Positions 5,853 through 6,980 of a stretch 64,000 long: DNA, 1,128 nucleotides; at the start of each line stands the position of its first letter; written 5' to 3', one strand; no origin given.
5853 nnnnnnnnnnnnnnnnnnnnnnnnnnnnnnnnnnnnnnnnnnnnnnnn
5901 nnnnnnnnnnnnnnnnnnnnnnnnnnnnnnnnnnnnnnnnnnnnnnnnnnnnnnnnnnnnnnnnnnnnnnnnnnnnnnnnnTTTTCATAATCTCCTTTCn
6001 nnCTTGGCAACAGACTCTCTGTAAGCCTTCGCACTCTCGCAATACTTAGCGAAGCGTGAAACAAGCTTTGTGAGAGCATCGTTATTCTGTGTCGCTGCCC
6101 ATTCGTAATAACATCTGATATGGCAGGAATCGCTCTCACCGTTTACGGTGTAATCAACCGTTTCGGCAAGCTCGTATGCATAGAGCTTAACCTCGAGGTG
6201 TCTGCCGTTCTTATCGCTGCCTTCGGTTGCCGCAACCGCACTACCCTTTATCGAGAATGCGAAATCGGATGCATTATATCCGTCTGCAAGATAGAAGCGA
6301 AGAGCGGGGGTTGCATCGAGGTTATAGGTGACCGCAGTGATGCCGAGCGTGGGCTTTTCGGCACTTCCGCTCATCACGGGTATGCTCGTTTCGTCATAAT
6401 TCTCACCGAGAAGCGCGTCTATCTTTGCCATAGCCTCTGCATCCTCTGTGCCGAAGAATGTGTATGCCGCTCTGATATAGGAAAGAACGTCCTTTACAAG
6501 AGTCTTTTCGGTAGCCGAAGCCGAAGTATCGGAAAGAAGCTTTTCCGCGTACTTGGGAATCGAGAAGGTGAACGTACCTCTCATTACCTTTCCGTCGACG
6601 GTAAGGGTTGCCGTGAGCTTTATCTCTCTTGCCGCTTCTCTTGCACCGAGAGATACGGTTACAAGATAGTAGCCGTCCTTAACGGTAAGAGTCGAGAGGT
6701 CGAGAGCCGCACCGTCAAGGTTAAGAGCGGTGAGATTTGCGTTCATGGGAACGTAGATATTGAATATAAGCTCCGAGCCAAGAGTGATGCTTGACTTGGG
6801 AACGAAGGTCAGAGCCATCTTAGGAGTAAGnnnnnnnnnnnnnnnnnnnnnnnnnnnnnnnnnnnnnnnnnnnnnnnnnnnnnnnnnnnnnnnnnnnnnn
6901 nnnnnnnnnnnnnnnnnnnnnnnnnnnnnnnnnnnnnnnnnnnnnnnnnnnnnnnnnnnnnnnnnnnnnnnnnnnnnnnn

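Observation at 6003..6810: Shared ~270-aa domain: C-terminal in giants 1 and 3, internal in giant 2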

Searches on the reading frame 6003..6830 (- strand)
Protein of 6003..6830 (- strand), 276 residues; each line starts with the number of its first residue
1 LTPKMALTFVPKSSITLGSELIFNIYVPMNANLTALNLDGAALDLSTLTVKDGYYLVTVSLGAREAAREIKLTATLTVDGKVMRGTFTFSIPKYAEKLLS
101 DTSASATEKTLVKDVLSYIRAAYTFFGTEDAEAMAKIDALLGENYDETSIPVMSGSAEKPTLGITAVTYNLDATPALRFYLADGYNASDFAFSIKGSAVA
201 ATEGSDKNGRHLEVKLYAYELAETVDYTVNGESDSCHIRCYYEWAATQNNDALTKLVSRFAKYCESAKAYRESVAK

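Call 12: search_protein_families(library=pfam, proteins=[window:6003-6830:-], max_evalue=10)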
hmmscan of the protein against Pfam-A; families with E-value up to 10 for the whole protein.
window:6003-6830:- (276 aa): 0 families

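Call 14: search_solved_structures(query=A1, max_evalue=10)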
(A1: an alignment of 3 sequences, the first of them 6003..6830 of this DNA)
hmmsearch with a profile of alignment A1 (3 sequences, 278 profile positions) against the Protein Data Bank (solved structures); distinct sequences matched with E-value up to 10: 2.
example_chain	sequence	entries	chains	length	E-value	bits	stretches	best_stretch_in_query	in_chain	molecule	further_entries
3u0b_A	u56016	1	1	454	0.84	12.5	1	23-82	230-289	Oxidoreductase, short chain dehydrogenase/reductase family protein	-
5vp5_A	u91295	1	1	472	0.9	12.4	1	23-82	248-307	3-oxoacyl-acyl-carrier protein reductase FabG4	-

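Call 15: find_homologous_proteins(query=A1, max_evalue=0.001)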
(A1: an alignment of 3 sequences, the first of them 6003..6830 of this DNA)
Query A1 (3 sequences) (276 aa, profile of the alignment): 38 proteins with E <= 0.001 among 8000 candidates.
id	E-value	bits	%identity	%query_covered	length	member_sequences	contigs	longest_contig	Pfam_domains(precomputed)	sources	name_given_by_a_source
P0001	2.8e-148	511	76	99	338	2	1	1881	-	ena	-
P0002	5.8e-98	346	66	76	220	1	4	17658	-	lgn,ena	-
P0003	3.5e-81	291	52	96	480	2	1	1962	-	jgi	jgi:hypothetical protein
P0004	7.9e-81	290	82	53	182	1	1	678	-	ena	-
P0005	6.2e-77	277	45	98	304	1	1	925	-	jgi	jgi:hypothetical protein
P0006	9.5e-76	273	49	99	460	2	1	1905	-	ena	-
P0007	1.1e-74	270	47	99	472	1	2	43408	-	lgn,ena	-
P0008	1.8e-74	269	54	83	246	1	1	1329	-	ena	-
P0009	4.7e-74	268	47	97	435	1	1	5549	-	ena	-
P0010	3.3e-73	265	47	97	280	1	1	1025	-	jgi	jgi:hypothetical protein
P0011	1.0e-72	263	47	95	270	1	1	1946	-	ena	-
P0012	1.1e-72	263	55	84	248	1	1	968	-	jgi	jgi:hypothetical protein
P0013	2.2e-69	252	46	95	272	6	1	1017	-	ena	-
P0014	6.9e-69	251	45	97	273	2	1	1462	-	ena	-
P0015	1.1e-68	250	47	97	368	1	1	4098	-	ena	-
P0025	3.1e-54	203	41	97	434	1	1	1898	-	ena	-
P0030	8.8e-45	172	40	99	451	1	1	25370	-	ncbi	-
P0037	2.0e-27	115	33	95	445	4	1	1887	-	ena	-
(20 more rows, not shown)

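Call 19: find_encoding_contigs(protein=P0007, flank=10000, max_places=3)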
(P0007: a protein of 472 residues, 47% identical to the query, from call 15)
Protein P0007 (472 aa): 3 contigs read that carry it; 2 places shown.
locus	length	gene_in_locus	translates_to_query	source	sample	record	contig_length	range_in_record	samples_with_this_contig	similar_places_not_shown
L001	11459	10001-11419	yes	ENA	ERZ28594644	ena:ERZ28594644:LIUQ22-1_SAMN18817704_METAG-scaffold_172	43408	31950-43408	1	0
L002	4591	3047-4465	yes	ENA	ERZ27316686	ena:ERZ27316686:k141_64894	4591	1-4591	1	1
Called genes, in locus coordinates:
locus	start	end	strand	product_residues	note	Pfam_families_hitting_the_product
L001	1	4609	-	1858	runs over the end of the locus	PF03629:SASA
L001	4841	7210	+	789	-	PF00933:Glyco_hydro_3, PF01915:Glyco_hydro_3_C, PF14310:Fn3-like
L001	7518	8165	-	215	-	PF00923:TAL_FSA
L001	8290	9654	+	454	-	PF02525:Flavodoxin_2, PF03358:FMN_red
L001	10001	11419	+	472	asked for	-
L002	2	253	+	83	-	?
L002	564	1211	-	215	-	PF00923:TAL_FSA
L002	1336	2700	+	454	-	PF02525:Flavodoxin_2, PF03358:FMN_red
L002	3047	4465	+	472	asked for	-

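Call 20: find_encoding_contigs(protein=P0030, flank=10000, max_places=3)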
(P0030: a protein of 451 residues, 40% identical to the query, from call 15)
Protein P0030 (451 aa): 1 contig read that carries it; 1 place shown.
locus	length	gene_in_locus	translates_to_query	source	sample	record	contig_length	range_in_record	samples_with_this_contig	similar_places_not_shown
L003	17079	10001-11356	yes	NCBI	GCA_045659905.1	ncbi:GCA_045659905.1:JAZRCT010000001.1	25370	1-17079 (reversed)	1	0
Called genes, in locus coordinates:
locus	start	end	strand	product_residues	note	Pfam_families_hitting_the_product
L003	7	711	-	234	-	PF00072:Response_reg, PF00486:Trans_reg_C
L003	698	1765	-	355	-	PF13493:DUF4118, PF00512:HisKA, PF02518:HATPase_c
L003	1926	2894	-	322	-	PF12833:HTH_18, PF00165:HTH_AraC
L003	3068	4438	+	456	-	PF00370:FGGY_N, PF02782:FGGY_C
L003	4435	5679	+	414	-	PF06134:RhaA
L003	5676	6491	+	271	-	PF00596:Aldolase_II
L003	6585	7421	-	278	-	PF02311:AraC_binding, PF07883:Cupin_2, PF00165:HTH_AraC, PF12833:HTH_18, PF00165:HTH_AraC (weak)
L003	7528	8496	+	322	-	PF01208:URO-D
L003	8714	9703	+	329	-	-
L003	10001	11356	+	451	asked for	-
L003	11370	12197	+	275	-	PF07883:Cupin_2 (weak), PF12833:HTH_18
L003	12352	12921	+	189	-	-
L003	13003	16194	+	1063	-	PF13385:Laminin_G_3, PF00354:Pentaxin (faint), PF13385:Laminin_G_3, PF00149:Metallophos (weak)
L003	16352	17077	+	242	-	?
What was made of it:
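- AraC neighbours also accompany domain genes that lack the peptide (L003, call 20).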

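Call 22: find_related_loci(query=A1, collection=genome_contigs, flank=10000)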
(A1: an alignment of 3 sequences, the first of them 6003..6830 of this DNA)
Query A1 (276 aa) in genome_contigs; peptide patterns used: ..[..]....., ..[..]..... (x = any residue, [..] = any of these).
68 stretches matched a pattern; 1 encode a relative of the query (tblastn E <= 1e-3); 1 distinct loci.
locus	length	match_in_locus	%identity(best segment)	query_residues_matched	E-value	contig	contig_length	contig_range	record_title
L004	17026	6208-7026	48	5-274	7e-81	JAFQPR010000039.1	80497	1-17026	MAG: Clostridia bacterium isolate RGIG2037 Goat_Colon-1__c355282, whole genome shotgun sequence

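Call 23: predict_structure(alignment_id=A2)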
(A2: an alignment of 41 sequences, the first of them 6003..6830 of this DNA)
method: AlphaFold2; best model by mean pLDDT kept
length: 276 residues; sequences in the alignment: 41
mean_pLDDT: 93.1   pTM: 0.88
mean pLDDT of the five models: 93.1, 93.0, 91.9, 91.9, 91.3
residues with pLDDT >= 90: 241; 70-90: 26; 50-70: 7; < 50: 2
segments of 3 or more residues with pLDDT < 50: none
pLDDT, mean of each block of 10 residues (from residue 1): 64 82 95 97 97 96 94 96 95 96 96 96 94 96 89 94 94 88 97 95 96 92 96 96 94 95 95 90
secondary structure, 60 per line:
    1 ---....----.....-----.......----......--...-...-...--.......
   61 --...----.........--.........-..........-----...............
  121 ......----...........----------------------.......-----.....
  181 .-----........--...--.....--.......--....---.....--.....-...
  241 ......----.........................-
elements in order: H4-7 E12-16 E22-28 E33-38 E41-43 E49-51 E54-60 E70-78 E81-89 H91-100 H106-126 H131-141 E164-170 E176-181 E190-194 E197-199 E202-206 E209-215 H218-221 E225-229 E232-236 H238-246 H251-275
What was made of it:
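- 6003..6830 (-): C-terminal domain (CTD) copy 1, end of giant 1 (aa 1942-2217; motif core at 6030-6806). AlphaFold model pLDDT 93.1, pTM 0.88: two units of an 8-strand sandwich plus helices (call 23).
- Confident compact model, pLDDT 93, pTM 0.88 (call 23). A compact, confident fold (call 23).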

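Call 30: fold_search(model_id=the predicted structure, library=pdb)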
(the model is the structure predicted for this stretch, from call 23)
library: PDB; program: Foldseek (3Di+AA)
matches with E <= 10: 1255; with E <= 0.001: 11
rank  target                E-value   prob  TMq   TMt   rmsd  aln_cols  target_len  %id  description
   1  4ij2_E                1.8e-04  0.98  0.21  0.19  19.5       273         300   14  Human methemoglobin in complex with the second and third NEAT domains of IsdH from Staphylococcus aureus (released 2013-12-25)
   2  4xs0_C                2.0e-04  0.94  0.18  0.16  19.3       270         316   13  Human methemoglobin in complex with the second and third NEAT domains of IsdH(F365Y/A369F/Y642A) from Staphylococcus a (released 2015-06-03)
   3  7pcq_E                2.2e-04  0.95  0.20  0.17  21.8       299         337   13  Human carboxyhemoglobin bound to Staphylococcus aureus hemophore IsdB - 1:1 complex (released 2022-04-13)
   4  9s3p_F                2.4e-04  0.97  0.22  0.19  18.9       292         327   14  Human carboxyhemoglobin bound to Staphylococcus aureus IsdH-N2N3 - 3IsdH(alpha2beta):Hbtet complex (released 2025-11-12)
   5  2y25_A                2.5e-04  0.99  0.24  0.22  18.3       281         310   10  Crystal structure of the myomesin domains My11-My13 (released 2011-12-21)
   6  2y25_B                2.8e-04  0.99  0.23  0.21  17.8       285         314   10  Crystal structure of the myomesin domains My11-My13 (released 2011-12-21)
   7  6tb2_D                5.0e-04  0.93  0.20  0.17  20.1       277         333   12  Structure of human haptoglobin-hemoglobin bound to S. aureus IsdH (released 2019-12-18)
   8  5vmm_F                5.8e-04  0.91  0.20  0.18  20.0       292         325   13  Staphylococcus aureus IsdB bound to human hemoglobin (released 2017-11-15)
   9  4ij2_F                7.6e-04  0.92  0.21  0.19  20.1       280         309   14  Human methemoglobin in complex with the second and third NEAT domains of IsdH from Staphylococcus aureus (released 2013-12-25)
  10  2r15_A                9.4e-04  0.94  0.20  0.25  16.3       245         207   11  Crystal structure of the myomesin domains 12 and 13 (released 2008-01-29)
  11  2y23                  9.4e-04  0.93  0.21  0.20  19.6       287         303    8  CRYSTAL STRUCTURE OF THE MYOMESIN DOMAINS MY9-MY11 (released 2011-12-21)
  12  5vi4_C                2.3e-03  0.85  0.17  0.16  17.2       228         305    9  IL-33/ST2/IL-1RAcP ternary complex structure (released 2017-09-27)
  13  6e57_D                3.0e-03  0.95  0.19  0.14  13.4       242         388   11  Bacteroides ovatus mixed-linkage glucan utilization locus (MLGUL) SGBP-B in complex with mixed-linkage heptasaccharide (released 2019-05-29)
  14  3o4o_B                4.4e-03  0.66  0.17  0.15  17.7       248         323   10  Crystal structure of an Interleukin-1 receptor complex (released 2010-09-01)
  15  8edc_A                4.9e-03  0.54  0.16  0.20  16.1       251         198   10  Structure of C. elegans UNC-5 IG 1+2 Domains (released 2023-01-11)
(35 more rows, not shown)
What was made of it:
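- On NEAT-linker-NEAT haem receptors (IsdH/IsdB): Foldseek TM 0.18-0.22, rmsd ~19-22 Å (call 30).
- Closest known: IsdH/IsdB NEAT-linker-NEAT and myomesin Ig-helix-Ig. Same: The same order of elements: beta-sandwich, helical segment, beta-sandwich (Foldseek E~2e-4, prob 0.94-0.99; call 30).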

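Call 34: find_encoding_contigs(protein=P0002, flank=10000, max_places=4)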
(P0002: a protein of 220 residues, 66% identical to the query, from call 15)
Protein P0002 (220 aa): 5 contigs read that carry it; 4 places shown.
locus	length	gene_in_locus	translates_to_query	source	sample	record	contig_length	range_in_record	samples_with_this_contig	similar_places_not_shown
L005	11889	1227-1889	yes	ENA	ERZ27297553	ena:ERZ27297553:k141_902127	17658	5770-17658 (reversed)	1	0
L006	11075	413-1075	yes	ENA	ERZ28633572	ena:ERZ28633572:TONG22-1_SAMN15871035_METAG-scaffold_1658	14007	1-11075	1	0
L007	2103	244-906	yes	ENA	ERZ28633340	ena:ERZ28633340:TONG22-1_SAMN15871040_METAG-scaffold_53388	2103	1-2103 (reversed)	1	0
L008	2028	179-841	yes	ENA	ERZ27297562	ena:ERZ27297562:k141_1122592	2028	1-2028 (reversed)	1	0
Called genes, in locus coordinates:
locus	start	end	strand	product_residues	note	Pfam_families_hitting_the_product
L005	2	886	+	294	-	?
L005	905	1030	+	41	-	-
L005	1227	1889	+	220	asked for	-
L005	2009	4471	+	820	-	PF01055:Glyco_hydro_31_2nd, PF21365:Glyco_hydro_31_3rd, PF17137:DUF5110 (weak)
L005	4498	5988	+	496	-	PF01554:MatE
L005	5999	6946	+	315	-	PF01207:Dus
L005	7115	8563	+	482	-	PF00324:AA_permease, PF13520:AA_permease_2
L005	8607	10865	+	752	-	PF06165:GH94_b-supersand, PF17167:Glyco_hydro_94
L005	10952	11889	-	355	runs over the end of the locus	PF03600:CitMHS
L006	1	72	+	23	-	?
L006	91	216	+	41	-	-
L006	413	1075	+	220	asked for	-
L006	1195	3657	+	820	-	PF01055:Glyco_hydro_31_2nd, PF21365:Glyco_hydro_31_3rd, PF17137:DUF5110 (weak)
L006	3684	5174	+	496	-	PF01554:MatE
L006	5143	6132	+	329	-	PF01207:Dus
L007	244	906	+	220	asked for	-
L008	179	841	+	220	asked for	-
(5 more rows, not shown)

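Call 35: find_encoding_contigs(protein=P0009, flank=6000, max_places=2)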
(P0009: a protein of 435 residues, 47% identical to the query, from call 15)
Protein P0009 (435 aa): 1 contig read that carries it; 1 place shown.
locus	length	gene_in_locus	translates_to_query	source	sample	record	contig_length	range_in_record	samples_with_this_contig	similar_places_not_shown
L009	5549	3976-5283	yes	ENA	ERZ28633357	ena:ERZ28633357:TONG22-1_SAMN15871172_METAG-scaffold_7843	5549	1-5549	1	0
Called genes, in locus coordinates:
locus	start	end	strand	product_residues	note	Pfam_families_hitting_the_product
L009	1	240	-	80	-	?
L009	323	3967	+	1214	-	-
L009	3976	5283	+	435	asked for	-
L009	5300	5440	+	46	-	-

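Call 50: search_protein_representatives(alignment_id=A2)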
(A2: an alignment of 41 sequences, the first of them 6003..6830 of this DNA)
Query: 41 sequences, 294 profile positions. Proteins with E-value up to 0.001 (for the whole library): 2593; up to 1e-10: 935; up to 1e-30: 372. The best 150 are listed.
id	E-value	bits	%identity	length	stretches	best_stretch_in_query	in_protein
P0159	1.6e-122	424.8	-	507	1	4-292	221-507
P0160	1.4e-121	421.7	-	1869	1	4-292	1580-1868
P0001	3.5e-121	420.4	-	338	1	4-292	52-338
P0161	6.4e-120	416.3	-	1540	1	5-292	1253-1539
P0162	7.9e-120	415.9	-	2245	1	4-292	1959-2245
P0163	6.6e-119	412.9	-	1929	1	4-292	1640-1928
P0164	1.6e-118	411.6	-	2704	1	7-292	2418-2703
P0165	1.7e-118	411.6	-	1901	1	5-292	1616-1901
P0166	2.3e-118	411.1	-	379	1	9-292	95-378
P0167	3.0e-118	410.8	-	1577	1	4-292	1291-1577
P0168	4.4e-118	410.2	-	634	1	4-292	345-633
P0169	9.3e-118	409.1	-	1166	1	4-292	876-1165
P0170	2.3e-116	404.6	-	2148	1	6-292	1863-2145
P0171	4.9e-116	403.5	-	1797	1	12-292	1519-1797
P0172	6.1e-116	403.2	-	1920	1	9-292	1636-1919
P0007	1.1e-110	385.9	-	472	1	16-292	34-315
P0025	2.3e-95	335.7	-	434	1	5-290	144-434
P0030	7.0e-83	294.7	-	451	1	4-293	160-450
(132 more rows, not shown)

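Call 54: find_related_loci(query=A4, collection=metagenome_contigs, flank=3000)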
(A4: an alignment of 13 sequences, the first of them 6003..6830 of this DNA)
Query A4 (276 aa) in metagenome_contigs; peptide patterns used: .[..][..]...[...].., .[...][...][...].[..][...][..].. (x = any residue, [..] = any of these).
47 stretches matched a pattern; 6 encode a relative of the query (tblastn E <= 1e-3); 6 distinct loci.
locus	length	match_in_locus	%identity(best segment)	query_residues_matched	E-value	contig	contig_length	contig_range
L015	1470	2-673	79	54-276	1e-126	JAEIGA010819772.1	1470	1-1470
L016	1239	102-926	45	7-274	7e-78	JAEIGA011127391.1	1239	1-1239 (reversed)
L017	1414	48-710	53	54-274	2e-74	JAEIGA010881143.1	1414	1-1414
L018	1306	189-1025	48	1-274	2e-66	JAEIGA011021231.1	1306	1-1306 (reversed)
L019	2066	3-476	53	116-274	4e-52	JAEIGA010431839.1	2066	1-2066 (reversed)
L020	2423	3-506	46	111-274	3e-36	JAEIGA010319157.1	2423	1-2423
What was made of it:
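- Tried and rejected: The metagenome scan gave six short loci (call 54).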

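Call 63: fold_search(model_id=the predicted structure, library=viral)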
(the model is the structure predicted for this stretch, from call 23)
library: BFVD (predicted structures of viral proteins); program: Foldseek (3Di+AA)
matches with E <= 10: 1050; with E <= 0.001: 2
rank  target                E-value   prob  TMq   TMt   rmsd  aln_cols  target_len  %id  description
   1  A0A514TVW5            6.7e-04  0.97  0.19  0.10  15.7       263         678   10  Uncharacterized protein [Aeromonas phage D3]
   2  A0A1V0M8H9            6.7e-04  0.95  0.21  0.10  26.3       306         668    9  Envelope glycoprotein C [Columbid alphaherpesvirus 1]
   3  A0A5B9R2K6            3.3e-03  0.63  0.18  0.08  16.5       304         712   10  Ig-like domain-containing protein [Cacatuid alphaherpesvirus 2]
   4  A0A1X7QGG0            5.3e-03  0.95  0.23  0.08  14.7       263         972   10  (no name in the UniProt tables at hand)
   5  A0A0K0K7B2            7.7e-03  0.51  0.18  0.06  26.0       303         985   10  Envelope glycoprotein J [Infectious laryngotracheitis virus]
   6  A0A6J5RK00            1.1e-02  0.44  0.22  0.20  17.2       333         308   11  Uncharacterized protein [uncultured Caudovirales phage]
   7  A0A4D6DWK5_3          1.1e-02  0.20  0.12  0.05  16.6       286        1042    8  Uncharacterized protein [Edwardsiella phage pEt-SU]
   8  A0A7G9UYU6            1.2e-02  0.18  0.12  0.11  20.8       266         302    9  Uncharacterized protein [Streptomyces phage Faust]
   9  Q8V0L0                1.3e-02  0.44  0.18  0.08  23.6       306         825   11  Glycoprotein gp2 [Equid alphaherpesvirus 4]
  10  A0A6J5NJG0            1.4e-02  0.08  0.09  0.09  20.8       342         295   11  Bet_lambda, phage recombination protein Bet [uncultured Caudovirales phage]
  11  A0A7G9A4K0            1.6e-02  0.80  0.19  0.27  13.6       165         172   15  Uncharacterized protein [Bacteriophage sp.]
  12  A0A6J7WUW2            1.6e-02  0.28  0.20  0.18  16.3       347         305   11  Uncharacterized protein [uncultured Caudovirales phage]
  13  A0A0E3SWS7            1.7e-02  0.47  0.17  0.14  18.4       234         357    6  B155.1 [Rat cytomegalovirus (isolate England)]
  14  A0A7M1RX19            1.7e-02  0.35  0.19  0.10  15.5       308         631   11  Uncharacterized protein [uncultured phage cr8_1]
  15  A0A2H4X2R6            1.7e-02  0.33  0.19  0.13  18.2       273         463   12  V-type Ig domain protein [Flamingopox virus FGPVKD09]
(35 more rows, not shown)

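Call 68: search_solved_structures(query=A4, max_evalue=10)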
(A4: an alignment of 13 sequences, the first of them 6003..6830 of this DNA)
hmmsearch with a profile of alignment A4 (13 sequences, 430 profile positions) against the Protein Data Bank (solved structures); distinct sequences matched with E-value up to 10: 6.
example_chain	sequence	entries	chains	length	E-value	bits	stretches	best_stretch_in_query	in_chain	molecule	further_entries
7vpp_B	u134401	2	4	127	0.29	13.3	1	10-100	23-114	Spike protein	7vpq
8yzi_C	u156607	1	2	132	0.31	13.2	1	10-100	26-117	Spike protein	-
8r9z_A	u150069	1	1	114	0.32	13.1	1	10-98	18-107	Spike protein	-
9b2c_A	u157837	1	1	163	0.58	12.3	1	10-100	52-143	Spike glycoprotein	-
8r9y_A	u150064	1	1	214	0.76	11.9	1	10-100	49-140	Spike protein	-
11zv_A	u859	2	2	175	0.88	11.7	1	10-99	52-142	PDCoV IL121_2014 receptor binding domain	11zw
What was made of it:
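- Tried and rejected: Profile searches against PDB sequences found noise only, E>=0.29 (calls 14, 68).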

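Call 69: search_protein_families(library=pfam, alignment_id=A2, max_evalue=1)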
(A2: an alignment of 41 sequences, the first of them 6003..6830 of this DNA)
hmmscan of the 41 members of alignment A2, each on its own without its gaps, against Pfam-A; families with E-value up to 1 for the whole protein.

A. member 1, window:6003-6830:- (276 aa): 0 families

B. families by the number of members that match (of 41 scanned): 37 families (the first 25 are shown)
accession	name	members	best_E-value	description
PF20578.4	aBig_2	3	0.02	Atrophied bacterial Ig domain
PF00250.24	Forkhead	2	0.023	Forkhead domain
PF06133.16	Com_YlbF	1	3e-05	Control of competence regulator ComK, YlbF/YmcA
PF17256.7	ANAPC16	1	0.0019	Anaphase-promoting complex, subunit 16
PF16339.10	DUF4969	1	0.0034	Domain of unknown function (DUF4969)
PF21916.1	mtd_2nd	1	0.013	Mtd second domain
PF16400.11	DUF5008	1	0.016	Domain of unknown function (DUF5008)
PF17884.7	DUF5591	1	0.022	Domain of unknown function (DUF5591)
PF18573.7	BclA_C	1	0.023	BclA C-terminal domain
PF01895.24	PhoU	1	0.027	PhoU domain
PF25523.1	Ig_RIMBP2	1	0.027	RIMBP2-like, immunoglobulin-like domain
PF02569.21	Pantoate_ligase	1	0.031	Pantoate-beta-alanine ligase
PF17957.7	Big_7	1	0.038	Bacterial Ig domain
PF08758.17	Cadherin_pro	1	0.051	Cadherin prodomain like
PF25472.1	DUF7902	1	0.052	Domain of unknown function (DUF7902)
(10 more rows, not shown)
